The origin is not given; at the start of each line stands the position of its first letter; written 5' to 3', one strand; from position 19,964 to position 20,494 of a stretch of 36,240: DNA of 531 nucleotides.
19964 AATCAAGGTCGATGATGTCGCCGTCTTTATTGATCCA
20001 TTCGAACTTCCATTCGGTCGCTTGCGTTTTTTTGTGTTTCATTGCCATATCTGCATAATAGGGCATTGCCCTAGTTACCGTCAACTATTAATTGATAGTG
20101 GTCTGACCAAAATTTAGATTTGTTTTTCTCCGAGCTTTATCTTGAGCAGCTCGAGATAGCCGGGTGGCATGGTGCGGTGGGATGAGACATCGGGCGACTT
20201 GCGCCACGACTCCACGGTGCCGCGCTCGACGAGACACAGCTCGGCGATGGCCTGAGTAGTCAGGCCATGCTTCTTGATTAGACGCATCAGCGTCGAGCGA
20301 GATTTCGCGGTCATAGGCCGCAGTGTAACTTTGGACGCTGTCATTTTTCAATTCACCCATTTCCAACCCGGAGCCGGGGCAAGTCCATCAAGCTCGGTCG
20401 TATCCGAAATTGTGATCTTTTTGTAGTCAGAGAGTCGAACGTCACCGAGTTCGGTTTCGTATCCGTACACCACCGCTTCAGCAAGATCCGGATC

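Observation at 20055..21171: The same palindromic operator is embedded in three leftward promoters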

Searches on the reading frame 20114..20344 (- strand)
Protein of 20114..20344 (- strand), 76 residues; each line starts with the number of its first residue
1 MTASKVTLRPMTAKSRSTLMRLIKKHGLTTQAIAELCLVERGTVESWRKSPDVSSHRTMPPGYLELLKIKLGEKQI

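Call 10: search_protein_families(library=pfam, max_evalue=0.01, proteins=[window:20114-20344:-])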
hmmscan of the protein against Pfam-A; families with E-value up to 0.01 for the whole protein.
window:20114-20344:- (76 aa): 1 family
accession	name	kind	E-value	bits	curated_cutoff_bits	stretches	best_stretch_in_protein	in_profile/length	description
PF13384.12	HTH_23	-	0.0083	16.4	24.6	0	18-49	9-39/50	Homeodomain-like domain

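Call 11: search_protein_families(library=phrogs, max_evalue=0.01, proteins=[window:20114-20344:-])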
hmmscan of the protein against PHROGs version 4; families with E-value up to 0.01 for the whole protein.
window:20114-20344:- (76 aa): 3 families
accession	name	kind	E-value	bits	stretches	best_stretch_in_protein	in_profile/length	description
phrog_7950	-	transcription regulation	2e-07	32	1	17-67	10-61/68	transcriptional repressor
phrog_14341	-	transcription regulation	0.00065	20.5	1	17-74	6-61/184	transcriptional repressor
phrog_2538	-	head and packaging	0.0028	18.8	1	13-54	5-45/129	terminase small subunit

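Call 20: find_related_loci(query=window:20114-20344:-, collection=viral_contigs, flank=6000)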
Query window:20114-20344:- (76 aa) in viral_contigs; peptide patterns used: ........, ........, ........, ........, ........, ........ (x = any residue, [..] = any of these).
41 stretches matched a pattern; 4 encode a relative of the query (tblastn E <= 1e-3); 4 distinct loci.
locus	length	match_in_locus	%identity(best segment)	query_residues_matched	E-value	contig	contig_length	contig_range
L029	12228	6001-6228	100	1-76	4e-48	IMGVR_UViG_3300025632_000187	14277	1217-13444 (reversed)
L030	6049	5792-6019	100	1-76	4e-48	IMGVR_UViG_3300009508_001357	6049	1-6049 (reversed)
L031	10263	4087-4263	85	17-75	3e-33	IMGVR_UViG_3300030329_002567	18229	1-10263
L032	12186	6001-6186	53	13-74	2e-16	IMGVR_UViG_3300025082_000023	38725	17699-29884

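Call 25: find_related_loci(query=A1, collection=metagenome_contigs, flank=5000)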
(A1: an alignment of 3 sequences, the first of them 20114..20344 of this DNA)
Query A1 (76 aa) in metagenome_contigs; peptide patterns used: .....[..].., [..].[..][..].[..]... (x = any residue, [..] = any of these).
598 stretches matched a pattern (row limit reached: there are more); 15 encode a relative of the query (tblastn E <= 1e-3); 15 distinct loci.
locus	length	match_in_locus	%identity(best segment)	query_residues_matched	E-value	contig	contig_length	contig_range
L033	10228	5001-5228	100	1-76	7e-48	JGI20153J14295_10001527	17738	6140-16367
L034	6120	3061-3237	85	17-75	9e-33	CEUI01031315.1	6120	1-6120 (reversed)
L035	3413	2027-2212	61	14-75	5e-21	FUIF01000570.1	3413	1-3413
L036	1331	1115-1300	61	14-75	7e-21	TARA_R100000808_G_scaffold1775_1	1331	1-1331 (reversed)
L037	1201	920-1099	60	15-74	6e-20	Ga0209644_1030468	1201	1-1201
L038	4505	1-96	100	45-76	2e-18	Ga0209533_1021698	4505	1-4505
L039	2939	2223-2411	54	11-73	4e-18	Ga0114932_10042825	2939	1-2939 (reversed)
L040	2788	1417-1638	50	3-73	6e-18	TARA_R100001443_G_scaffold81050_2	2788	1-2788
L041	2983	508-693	53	13-74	6e-17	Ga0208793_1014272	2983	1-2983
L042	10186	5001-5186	53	13-74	4e-16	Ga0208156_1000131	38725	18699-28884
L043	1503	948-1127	53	14-73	2e-15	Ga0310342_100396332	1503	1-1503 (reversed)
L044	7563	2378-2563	52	13-74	2e-15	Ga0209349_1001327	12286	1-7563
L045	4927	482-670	48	13-75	4e-15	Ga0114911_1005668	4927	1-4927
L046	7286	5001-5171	53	19-75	5e-15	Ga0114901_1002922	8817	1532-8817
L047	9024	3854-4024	53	19-75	5e-15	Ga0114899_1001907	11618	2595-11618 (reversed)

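Call 49: find_related_loci(query=A2, collection=genome_contigs, flank=8000)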
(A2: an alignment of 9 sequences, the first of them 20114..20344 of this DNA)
Query A2 (76 aa) in genome_contigs; peptide patterns used: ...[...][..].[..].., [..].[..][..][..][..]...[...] (x = any residue, [..] = any of these).
100 stretches matched a pattern; 1 encode a relative of the query (tblastn E <= 1e-3); 1 distinct loci.
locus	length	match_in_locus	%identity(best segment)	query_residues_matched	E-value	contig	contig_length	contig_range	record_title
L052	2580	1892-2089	47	10-75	3e-16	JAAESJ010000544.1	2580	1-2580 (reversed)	MAG: Verrucomicrobiaceae bacterium isolate Ust_9 UstG_CONTIG4202718, whole genome shotgun sequence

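Call 52: find_homologous_proteins(query=A2, max_evalue=0.001)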
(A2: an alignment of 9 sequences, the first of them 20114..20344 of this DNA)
Query A2 (9 sequences) (76 aa, profile of the alignment): 195 proteins with E <= 0.001 among 8000 candidates; the best 120 are listed.
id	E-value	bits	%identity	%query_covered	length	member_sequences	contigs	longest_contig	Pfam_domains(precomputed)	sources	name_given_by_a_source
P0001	7.5e-34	133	54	83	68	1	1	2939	-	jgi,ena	-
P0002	3.0e-33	131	62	79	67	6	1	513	PF13384.13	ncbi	-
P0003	3.2e-33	131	61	82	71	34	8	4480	PF13384.13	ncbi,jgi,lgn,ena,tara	tara:strand:- start:8 stop:223 length:216 start_codon:yes stop_codon:yes gene_type:complete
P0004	4.7e-33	131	58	72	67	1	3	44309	-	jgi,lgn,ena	-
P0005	3.9e-32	128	64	80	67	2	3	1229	PF13384.13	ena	-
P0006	1.0e-31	126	60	72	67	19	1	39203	-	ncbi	-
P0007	3.9e-31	125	61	82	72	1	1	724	-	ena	-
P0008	4.4e-31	124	58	72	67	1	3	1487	-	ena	-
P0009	5.4e-31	124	55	79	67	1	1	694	-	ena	-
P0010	6.4e-31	124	81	89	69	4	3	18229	-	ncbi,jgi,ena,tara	tara:strand:- start:2923 stop:3132 length:210 start_codon:yes stop_codon:yes gene_type:complete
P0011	7.8e-31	124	58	72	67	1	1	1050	-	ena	-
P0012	1.2e-30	123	59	80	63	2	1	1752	-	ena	-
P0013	1.3e-30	123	54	80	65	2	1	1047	-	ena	-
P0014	1.6e-30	123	53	79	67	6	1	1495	-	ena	-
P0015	2.3e-30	122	58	72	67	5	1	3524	-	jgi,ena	-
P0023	8.5e-29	117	82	87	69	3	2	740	-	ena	-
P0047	7.9e-26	108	74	86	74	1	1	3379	-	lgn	-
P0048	8.4e-26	108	60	70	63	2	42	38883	-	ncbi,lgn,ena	-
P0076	5.3e-21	92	55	87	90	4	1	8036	-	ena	-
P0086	4.1e-18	83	44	83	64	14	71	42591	-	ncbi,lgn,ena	-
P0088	5.8e-18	82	60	68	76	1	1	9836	-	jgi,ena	-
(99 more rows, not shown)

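Call 54: find_encoding_contigs(protein=P0047, flank=10000, max_places=2)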
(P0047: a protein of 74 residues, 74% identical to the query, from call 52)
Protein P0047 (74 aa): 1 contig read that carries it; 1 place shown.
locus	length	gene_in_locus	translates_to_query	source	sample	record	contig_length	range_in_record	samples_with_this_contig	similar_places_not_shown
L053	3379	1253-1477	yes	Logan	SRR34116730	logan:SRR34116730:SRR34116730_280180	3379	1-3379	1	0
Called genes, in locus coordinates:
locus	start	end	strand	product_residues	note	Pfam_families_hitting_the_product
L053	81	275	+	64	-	-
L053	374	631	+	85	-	-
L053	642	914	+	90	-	-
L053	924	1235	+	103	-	-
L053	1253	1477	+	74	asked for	-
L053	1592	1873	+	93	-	-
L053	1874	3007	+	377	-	PF00589:Phage_integrase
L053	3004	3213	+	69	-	-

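Call 55: find_encoding_contigs(protein=P0088, flank=10000, max_places=2)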
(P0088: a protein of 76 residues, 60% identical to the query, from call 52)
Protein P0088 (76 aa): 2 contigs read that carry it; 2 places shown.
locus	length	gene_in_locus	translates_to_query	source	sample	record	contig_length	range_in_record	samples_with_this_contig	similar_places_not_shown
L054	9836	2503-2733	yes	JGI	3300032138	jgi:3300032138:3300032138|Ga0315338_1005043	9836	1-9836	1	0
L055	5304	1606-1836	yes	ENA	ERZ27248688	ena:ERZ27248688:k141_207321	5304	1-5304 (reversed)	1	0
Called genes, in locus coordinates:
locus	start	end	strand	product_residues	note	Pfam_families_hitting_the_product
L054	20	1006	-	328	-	PF03401:TctC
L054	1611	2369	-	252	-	PF23441:SDR, PF00106:adh_short, PF08659:KR (faint), PF13561:adh_short_C2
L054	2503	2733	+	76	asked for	-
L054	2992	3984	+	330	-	PF01408:GFO_IDH_MocA, PF22725:GFO_IDH_MocA_C3, PF02894:GFO_IDH_MocA_C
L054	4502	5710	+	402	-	PF07690:MFS_1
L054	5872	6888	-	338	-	PF00579:tRNA-synt_1b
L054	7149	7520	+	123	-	-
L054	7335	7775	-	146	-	-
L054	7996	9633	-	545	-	PF00501:AMP-binding, PF13193:AMP-binding_C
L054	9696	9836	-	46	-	?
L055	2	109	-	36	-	?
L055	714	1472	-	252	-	PF23441:SDR, PF00106:adh_short, PF08659:KR (faint), PF13561:adh_short_C2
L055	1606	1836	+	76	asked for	-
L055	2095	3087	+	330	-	PF01408:GFO_IDH_MocA, PF22725:GFO_IDH_MocA_C3, PF02894:GFO_IDH_MocA_C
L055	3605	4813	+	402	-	PF07690:MFS_1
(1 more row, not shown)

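Call 56: find_encoding_contigs(protein=P0004, flank=10000, max_places=1)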
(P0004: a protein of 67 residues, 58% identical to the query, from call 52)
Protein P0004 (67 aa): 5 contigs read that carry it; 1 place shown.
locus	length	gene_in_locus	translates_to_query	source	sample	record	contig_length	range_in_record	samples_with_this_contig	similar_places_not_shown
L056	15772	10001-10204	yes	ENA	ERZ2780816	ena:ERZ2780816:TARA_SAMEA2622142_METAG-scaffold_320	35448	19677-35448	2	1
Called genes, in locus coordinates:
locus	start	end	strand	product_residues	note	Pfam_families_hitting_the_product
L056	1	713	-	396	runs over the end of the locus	-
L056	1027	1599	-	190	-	-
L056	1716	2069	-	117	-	-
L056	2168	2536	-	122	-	PF24608:PDDEXK_15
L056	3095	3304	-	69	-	-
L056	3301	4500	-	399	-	PF13481:AAA_25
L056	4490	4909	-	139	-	-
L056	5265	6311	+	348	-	-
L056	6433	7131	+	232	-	PF13479:AAA_24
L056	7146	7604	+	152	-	PF05037:DUF669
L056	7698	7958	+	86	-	-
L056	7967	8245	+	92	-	-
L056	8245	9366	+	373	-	PF12705:PDDEXK_1 (weak)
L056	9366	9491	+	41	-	-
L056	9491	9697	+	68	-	-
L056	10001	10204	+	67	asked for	-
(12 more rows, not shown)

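Call 59: search_solved_structures(query=A2, max_evalue=10, show_alignments=3)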
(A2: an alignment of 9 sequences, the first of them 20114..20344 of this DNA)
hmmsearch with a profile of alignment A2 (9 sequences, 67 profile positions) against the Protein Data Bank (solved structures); distinct sequences matched with E-value up to 10: 20.
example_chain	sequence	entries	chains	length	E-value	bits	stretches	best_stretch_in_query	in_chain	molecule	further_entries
9vt3_A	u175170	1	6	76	0.00081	22.6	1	7-50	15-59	Aca3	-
3op9_A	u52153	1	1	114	0.001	22.3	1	6-36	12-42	Pli0006 protein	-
6amk_A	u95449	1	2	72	0.011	19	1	17-48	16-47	Putative DNA-binding protein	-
3b7h_A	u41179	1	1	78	0.02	18.1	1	6-34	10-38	Prophage Lp1 protein 11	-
6ama_A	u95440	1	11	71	0.082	16.2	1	17-47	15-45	Putative DNA-binding protein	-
3mlf_A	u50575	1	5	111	0.084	16.1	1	3-36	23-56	transcriptional regulator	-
3clo_A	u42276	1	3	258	0.14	15.4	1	4-38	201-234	Transcriptional regulator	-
7xi5_A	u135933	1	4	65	0.14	15.4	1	10-59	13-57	Transcriptional regulator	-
8tac_A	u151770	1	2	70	0.36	14.1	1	13-34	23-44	DBP48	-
9tv9_A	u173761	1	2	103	0.6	13.4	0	14-40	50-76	Antitoxin HigA-2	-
4yg4_A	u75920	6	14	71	0.94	12.8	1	9-46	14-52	Antitoxin HipB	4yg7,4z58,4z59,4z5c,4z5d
7eih_A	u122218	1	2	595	0.94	12.8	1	4-57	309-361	FAD dependent enzyme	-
7eii_A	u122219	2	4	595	0.94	12.8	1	4-57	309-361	FAD dependent L-Lys oxidase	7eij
1zlj_A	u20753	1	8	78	0.94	12.8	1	5-35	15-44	Dormancy Survival Regulator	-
4yg1_A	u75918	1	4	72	0.98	12.7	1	9-46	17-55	Antitoxin HipB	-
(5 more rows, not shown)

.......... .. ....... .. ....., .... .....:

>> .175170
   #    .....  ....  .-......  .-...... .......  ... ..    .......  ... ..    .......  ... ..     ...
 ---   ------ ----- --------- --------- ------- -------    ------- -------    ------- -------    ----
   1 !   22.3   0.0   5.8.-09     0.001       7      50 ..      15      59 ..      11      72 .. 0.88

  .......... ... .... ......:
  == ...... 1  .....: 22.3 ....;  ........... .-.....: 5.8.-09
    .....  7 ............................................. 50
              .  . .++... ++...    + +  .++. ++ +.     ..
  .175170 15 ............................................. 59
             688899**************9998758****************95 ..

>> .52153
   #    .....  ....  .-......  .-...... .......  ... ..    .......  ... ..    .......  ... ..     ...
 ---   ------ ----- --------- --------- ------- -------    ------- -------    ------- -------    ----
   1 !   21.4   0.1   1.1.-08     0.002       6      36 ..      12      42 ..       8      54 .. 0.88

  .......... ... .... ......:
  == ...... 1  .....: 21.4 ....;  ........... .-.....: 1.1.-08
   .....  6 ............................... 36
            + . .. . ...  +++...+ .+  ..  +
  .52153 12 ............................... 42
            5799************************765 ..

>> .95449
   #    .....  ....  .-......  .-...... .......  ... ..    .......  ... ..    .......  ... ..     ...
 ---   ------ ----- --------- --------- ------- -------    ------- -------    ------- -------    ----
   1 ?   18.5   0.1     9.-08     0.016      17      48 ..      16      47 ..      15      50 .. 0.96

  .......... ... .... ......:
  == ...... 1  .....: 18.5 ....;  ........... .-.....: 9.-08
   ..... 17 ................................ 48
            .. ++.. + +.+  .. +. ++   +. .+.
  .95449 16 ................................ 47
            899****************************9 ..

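Call 60: search_protein_families(library=ncbifam, max_evalue=1, proteins=[window:20114-20344:-])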
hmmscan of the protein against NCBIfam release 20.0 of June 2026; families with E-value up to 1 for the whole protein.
window:20114-20344:- (76 aa): 6 families
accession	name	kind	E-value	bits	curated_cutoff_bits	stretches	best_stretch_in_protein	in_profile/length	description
NF040522.1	VC1465_fam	subfamily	0.0017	18.4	70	1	24-73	6-50/111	VC1465 family Xer recombination activation factor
NF046037.1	carphisopro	domain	0.01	16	38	1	21-50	3-31/54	carph-isopro domain-containing protein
NF033787.1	HTH_BldC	subfamily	0.018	14.9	77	1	28-59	3-34/49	BldC family transcriptional regulator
NF047542.1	telomere_Tap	equivalog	0.046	12.4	600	1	20-51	23-54/695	telomere-associated protein Tap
NF033545.0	transpos_IS630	equivalog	0.048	13.1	100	1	19-49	4-34/299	IS630 family transposase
TIGR01369.1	CPSaseII_lrg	equivalog_domain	0.22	9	1027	1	13-54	477-518/1052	carbamoyl-phosphate synthase (glutamine-hydrolyzing) large subunit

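Call 70: search_solved_structures(query=A3, max_evalue=1, show_alignments=1)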
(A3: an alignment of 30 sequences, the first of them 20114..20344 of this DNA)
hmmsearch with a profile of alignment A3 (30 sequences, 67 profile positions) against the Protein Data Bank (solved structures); distinct sequences matched with E-value up to 1: 54.
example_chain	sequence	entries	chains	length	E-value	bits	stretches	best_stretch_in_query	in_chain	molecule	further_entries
4osk_A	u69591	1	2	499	6.9e-10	42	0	8-24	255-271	Hax3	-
3v6p_A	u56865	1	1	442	8.9e-10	41.7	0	8-24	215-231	dHax3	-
4gjr_A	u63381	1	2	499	6.4e-09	38.9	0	8-24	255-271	Hax3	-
3v6t_A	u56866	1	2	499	6.4e-09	38.9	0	8-24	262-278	dHax3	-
4gjp_A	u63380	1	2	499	6.5e-09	38.9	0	8-24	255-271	Hax3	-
4osw_A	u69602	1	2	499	7e-09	38.8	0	8-24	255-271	Hax3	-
4oss_A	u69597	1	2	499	8.1e-09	38.6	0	8-24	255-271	Hax3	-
4osr_A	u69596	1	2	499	8.7e-09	38.5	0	8-24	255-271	Hax3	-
6jw3_A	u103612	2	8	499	9.2e-09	38.4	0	8-24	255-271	TAL effector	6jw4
6jw0_A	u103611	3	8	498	9.4e-09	38.4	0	8-24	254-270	TAL effector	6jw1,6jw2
4osj_A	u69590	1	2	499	9.8e-09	38.3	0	8-24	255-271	Hax3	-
6jw5_A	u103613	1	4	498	1.1e-08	38.2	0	8-24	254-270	TAL effector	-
4osv_A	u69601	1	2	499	1.1e-08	38.2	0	8-24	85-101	Hax3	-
4ost_A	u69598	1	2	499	1.1e-08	38.2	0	8-24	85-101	Hax3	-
4ot3_A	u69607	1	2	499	1.1e-08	38.2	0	8-24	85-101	Hax3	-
9vt3_A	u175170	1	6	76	0.001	22.3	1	7-50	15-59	Aca3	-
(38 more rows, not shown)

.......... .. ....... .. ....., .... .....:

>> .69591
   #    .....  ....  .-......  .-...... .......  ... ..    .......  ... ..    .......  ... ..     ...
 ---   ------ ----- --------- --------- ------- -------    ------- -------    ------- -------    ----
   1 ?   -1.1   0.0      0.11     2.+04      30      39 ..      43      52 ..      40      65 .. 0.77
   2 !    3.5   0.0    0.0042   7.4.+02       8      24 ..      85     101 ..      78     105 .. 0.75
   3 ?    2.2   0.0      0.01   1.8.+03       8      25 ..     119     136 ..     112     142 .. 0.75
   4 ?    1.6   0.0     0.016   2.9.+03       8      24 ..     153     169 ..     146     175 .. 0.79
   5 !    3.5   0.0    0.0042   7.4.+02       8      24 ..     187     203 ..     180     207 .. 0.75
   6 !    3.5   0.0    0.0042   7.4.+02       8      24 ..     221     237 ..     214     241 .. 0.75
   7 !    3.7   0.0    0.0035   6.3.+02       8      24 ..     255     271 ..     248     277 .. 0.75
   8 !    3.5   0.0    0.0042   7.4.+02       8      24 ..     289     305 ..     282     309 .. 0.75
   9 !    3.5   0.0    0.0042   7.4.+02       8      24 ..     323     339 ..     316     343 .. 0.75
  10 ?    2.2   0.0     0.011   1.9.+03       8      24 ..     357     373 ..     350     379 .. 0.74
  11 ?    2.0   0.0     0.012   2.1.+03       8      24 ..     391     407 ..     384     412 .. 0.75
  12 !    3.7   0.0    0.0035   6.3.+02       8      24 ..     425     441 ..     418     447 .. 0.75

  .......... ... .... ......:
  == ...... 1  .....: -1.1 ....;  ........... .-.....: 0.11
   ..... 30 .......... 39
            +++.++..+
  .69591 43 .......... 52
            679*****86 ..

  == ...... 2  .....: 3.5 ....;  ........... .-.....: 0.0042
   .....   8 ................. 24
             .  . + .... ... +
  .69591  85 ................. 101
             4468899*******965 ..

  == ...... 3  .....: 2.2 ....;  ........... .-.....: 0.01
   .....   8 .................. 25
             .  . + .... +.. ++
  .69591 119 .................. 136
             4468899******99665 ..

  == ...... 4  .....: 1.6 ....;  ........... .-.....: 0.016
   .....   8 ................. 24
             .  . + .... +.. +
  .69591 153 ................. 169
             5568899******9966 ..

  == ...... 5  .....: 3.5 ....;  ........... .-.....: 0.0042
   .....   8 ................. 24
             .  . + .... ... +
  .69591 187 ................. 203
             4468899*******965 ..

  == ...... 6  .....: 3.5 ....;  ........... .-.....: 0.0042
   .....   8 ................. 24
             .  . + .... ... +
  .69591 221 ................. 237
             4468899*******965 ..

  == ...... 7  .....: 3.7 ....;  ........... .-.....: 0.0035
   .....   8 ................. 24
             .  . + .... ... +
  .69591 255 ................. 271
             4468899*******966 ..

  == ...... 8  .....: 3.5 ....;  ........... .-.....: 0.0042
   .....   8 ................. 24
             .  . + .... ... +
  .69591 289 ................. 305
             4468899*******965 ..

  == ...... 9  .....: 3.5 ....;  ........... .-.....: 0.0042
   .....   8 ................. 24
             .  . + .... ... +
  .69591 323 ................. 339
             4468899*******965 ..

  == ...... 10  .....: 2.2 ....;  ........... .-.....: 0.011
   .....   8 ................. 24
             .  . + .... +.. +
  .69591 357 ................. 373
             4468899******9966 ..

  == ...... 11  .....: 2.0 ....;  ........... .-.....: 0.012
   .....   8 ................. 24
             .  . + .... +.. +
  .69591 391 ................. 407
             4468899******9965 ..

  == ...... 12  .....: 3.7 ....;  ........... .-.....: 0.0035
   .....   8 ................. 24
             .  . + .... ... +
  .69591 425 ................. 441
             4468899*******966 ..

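Call 74: predict_structure(alignment_id=A3)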
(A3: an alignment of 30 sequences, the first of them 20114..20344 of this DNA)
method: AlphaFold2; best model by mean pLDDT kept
length: 76 residues; sequences in the alignment: 30
mean_pLDDT: 78.9   pTM: 0.59
mean pLDDT of the five models: 78.9, 78.8, 76.1, 73.9, 72.7
residues with pLDDT >= 90: 9; 70-90: 51; 50-70: 12; < 50: 4
segments of 3 or more residues with pLDDT < 50: 1-4
pLDDT, mean of each block of 10 residues (from residue 1): 49 73 88 90 88 81 85 74
secondary structure, 60 per line:
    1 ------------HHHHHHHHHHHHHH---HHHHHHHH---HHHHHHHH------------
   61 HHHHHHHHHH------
elements in order: H13-26 H30-37 H41-48 H61-70
